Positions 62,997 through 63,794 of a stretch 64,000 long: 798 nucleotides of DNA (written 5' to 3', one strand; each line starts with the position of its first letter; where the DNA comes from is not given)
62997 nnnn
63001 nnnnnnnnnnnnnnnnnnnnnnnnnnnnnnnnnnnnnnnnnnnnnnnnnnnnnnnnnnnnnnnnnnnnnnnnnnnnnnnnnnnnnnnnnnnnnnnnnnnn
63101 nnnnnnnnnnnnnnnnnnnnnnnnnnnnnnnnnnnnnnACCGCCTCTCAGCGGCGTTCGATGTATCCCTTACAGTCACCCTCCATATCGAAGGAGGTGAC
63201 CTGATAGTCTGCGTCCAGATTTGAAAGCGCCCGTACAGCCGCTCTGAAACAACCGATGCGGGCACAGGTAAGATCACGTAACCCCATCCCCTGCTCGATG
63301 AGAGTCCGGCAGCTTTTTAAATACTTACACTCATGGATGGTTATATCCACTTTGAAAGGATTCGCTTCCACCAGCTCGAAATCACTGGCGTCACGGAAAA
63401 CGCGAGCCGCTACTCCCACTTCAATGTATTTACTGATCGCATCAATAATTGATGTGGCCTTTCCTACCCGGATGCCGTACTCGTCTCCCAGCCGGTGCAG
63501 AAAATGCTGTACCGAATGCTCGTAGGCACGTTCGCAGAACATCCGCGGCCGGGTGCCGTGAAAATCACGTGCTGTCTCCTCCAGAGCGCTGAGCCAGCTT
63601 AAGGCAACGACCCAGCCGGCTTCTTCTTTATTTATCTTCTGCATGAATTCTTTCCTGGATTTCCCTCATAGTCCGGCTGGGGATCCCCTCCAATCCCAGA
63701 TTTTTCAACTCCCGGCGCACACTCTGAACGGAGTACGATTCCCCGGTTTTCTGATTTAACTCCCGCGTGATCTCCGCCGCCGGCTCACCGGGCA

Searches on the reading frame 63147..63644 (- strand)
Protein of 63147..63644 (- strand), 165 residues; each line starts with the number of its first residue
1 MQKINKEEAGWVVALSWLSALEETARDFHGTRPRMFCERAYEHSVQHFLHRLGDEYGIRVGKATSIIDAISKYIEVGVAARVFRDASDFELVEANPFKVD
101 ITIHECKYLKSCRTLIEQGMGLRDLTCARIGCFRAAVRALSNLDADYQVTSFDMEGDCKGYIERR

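Call 3: search_protein_families(library=pfam, proteins=[window:63147-63644:-], max_evalue=0.01)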
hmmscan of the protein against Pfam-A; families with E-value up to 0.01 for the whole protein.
window:63147-63644:- (165 aa): 0 families

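Call 4: search_protein_families(library=ncbifam, proteins=[window:63147-63644:-], max_evalue=0.01)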
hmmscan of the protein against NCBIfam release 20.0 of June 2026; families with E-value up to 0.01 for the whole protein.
window:63147-63644:- (165 aa): 0 families

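Call 61: search_solved_structures(query=window:63147-63644:-, max_evalue=1)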
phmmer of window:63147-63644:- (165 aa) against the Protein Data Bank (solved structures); distinct sequences matched with E-value up to 1: 4.
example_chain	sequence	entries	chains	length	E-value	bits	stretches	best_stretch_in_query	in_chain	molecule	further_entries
3izk_A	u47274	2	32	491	0.11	16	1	34-116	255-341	Chaperonin | Mm-cpn rls deltalid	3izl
3izi_A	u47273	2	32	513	0.13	15.8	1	35-116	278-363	Chaperonin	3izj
3rus_A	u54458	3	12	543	0.14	15.7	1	35-116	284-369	Chaperonin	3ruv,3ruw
4nbu_A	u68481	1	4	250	0.18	15.3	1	43-156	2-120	3-oxoacyl-(Acyl-carrier-protein) reductase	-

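Call 66: find_encoding_contigs(protein=window:63147-63644:-, flank=10000, max_places=3)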
Protein window:63147-63644:- (165 aa): 3 contigs read that carry it; 3 places shown.
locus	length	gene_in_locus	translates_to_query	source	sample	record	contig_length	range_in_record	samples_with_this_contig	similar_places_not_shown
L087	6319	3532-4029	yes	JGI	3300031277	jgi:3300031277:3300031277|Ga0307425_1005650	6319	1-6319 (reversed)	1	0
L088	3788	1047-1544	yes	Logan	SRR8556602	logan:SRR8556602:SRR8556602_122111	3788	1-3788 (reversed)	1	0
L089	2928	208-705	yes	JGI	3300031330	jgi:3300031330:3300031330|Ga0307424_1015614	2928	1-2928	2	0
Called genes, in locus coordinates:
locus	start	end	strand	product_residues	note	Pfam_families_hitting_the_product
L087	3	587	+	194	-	?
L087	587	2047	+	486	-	PF27537:HoxH, PF00374:NiFeSe_Hases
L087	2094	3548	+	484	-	PF00871:Acetate_kinase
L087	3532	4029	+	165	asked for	-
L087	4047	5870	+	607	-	PF00514:Arm (faint), PF13646:HEAT_2, PF02985:HEAT (faint), PF03130:HEAT_PBS (faint), PF11838:ERAP1_C (faint), PF12717:Cnd1 (faint), PF13646:HEAT_2, PF13646:HEAT_2, +2 more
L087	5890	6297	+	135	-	PF12838:Fer4_7 (faint), PF13237:Fer4_10 (weak), PF13183:Fer4_8, PF13187:Fer4_9, PF13534:Fer4_17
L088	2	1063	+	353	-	?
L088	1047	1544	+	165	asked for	-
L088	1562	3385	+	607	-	PF00514:Arm (faint), PF13646:HEAT_2, PF02985:HEAT (faint), PF03130:HEAT_PBS (faint), PF11838:ERAP1_C (faint), PF12717:Cnd1 (faint), PF13646:HEAT_2, PF13646:HEAT_2, +2 more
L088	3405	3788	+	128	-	?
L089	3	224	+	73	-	?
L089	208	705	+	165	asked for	-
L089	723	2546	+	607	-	PF00514:Arm (faint), PF13646:HEAT_2, PF02985:HEAT (faint), PF03130:HEAT_PBS (faint), PF11838:ERAP1_C (faint), PF12717:Cnd1 (faint), PF13646:HEAT_2, PF13646:HEAT_2, +2 more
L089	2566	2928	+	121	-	?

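Call 76: search_protein_families(library=ncbifam, proteins=[L087:587-2047:+, L087:3-587:+, L087:2094-3548:+], max_evalue=1e-15)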
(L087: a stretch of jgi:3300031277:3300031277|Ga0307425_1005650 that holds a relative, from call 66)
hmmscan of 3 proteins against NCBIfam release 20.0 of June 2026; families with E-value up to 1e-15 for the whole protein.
L087:587-2047:+ (486 aa): 8 families
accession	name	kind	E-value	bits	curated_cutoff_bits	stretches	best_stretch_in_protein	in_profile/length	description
NF041785.2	VhuA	equivalog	9.4e-122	406.5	800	1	1-432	1-418/418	F420-non-reducing hydrogenase Vhu subunit A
NF033181.1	NiFeSe_hydrog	equivalog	7.3e-54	183.5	600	2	1-125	1-124/507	nickel-dependent hydrogenase large subunit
NF045518.1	H2_NiFeSe_large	exception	1.1e-51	176.2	780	1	3-462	3-482/485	NiFeSe hydrogenase large subunit HysA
NF040828.1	sulfhyd_ShyA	equivalog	4.1e-47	161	700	2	4-206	3-197/415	NAD(P)-dependent hydrogenase/sulfhydrogenase 2 subunit alpha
TIGR03295.1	frhA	equivalog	2.3e-43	148.7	392.5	1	2-211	3-204/412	coenzyme F420 hydrogenase subunit alpha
NF040832.1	sulfhyd_HydA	equivalog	6.1e-39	134.3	880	1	4-461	5-423/426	NADPH-dependent hydrogenase/sulfhydrogenase 1 subunit alpha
NF007778.0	PRK10467.1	equivalog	2.4e-28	98.8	969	1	2-118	3-118/567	hydrogenase 2 large subunit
NF007550.0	PRK10170.1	equivalog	1e-27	96.8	1101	1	3-126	18-141/597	Ni/Fe-hydrogenase large subunit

L087:3-587:+ (194 aa): 1 family
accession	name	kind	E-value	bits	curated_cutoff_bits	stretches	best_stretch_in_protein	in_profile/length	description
NF045875.1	F420_non_VhuG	exception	7.7e-39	133.6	450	1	16-193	125-284/286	F420-non-reducing hydrogenase subunit VhuG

L087:2094-3548:+ (484 aa): 8 families
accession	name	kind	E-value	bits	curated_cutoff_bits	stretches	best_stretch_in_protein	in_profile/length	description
TIGR00016.1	ackA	subfamily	3.6e-156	520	293.4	1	1-390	4-402/405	acetate/propionate family kinase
NF009063.0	PRK12397.1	equivalog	9.8e-138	459.2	659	1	2-395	4-396/404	acetate/propionate family kinase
NF009045.0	PRK12379.1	equivalog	2.6e-120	401.9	580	1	3-391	7-392/402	propionate kinase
NF005520.0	PRK07157.1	equivalog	1.4e-111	373.4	561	1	1-391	3-397/400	acetate kinase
NF009099.0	PRK12440.1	equivalog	7.3e-108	361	693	1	3-392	6-397/397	acetate/propionate family kinase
NF005462.0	PRK07058.1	equivalog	2.8e-88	296.6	486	1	3-393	6-391/396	acetate/propionate family kinase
NF002834.0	PRK03011.1-5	subfamily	2.1e-26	92.9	222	1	175-342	150-316/357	butyrate kinase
TIGR02707.1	butyr_kinase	equivalog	6.1e-18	64.9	289.1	1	176-343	148-314/351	butyrate kinase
